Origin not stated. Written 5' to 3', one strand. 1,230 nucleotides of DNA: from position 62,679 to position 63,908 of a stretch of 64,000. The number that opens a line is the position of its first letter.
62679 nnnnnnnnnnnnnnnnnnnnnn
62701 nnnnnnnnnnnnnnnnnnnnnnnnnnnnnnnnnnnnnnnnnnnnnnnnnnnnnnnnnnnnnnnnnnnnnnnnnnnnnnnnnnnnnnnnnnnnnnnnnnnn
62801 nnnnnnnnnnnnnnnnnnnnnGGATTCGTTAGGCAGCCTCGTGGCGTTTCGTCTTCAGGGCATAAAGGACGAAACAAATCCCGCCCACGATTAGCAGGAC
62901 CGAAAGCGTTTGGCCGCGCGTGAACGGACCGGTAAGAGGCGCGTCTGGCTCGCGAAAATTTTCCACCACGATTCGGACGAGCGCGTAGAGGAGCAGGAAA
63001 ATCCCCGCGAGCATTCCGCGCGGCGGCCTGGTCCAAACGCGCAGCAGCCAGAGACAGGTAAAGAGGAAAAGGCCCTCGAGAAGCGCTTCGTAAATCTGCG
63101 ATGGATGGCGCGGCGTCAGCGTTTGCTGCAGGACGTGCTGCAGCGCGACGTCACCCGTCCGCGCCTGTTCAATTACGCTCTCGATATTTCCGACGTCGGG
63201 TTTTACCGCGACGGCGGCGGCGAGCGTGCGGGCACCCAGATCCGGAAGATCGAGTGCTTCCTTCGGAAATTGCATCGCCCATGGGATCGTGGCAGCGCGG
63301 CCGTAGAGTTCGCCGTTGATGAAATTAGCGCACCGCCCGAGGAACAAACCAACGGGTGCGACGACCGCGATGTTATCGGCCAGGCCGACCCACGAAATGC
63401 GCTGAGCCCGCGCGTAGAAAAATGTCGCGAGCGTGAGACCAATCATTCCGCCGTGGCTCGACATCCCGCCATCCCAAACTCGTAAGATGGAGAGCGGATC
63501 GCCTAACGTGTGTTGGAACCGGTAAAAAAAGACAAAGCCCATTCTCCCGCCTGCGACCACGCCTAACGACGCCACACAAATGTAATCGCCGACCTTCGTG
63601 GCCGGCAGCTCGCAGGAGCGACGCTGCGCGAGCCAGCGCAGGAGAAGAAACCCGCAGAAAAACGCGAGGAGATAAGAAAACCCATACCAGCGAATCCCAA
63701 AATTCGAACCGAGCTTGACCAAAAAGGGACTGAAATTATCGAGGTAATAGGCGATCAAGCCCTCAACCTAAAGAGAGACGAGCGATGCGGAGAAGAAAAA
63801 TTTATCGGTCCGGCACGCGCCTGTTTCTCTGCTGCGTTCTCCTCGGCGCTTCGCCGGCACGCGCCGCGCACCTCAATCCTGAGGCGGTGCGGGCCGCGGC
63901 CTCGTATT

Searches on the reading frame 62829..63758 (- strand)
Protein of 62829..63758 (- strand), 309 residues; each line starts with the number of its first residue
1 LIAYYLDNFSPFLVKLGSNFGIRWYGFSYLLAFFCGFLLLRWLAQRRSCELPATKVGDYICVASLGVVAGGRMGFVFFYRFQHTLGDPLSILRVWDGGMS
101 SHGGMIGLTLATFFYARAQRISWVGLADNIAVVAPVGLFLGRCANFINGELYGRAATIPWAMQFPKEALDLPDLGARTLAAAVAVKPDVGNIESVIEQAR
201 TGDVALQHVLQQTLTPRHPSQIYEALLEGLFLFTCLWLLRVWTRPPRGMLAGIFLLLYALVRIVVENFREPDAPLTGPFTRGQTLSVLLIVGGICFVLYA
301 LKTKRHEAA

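Call 9: search_protein_families(library=pfam, proteins=[window:62829-63758:-], max_evalue=0.001)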
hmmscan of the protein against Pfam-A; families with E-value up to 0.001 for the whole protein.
window:62829-63758:- (309 aa): 1 family
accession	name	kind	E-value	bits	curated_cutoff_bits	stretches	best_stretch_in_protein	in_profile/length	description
PF01790.23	LGT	-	2.3e-66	224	24.9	1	11-299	1-240/240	Prolipoprotein diacylglyceryl transferase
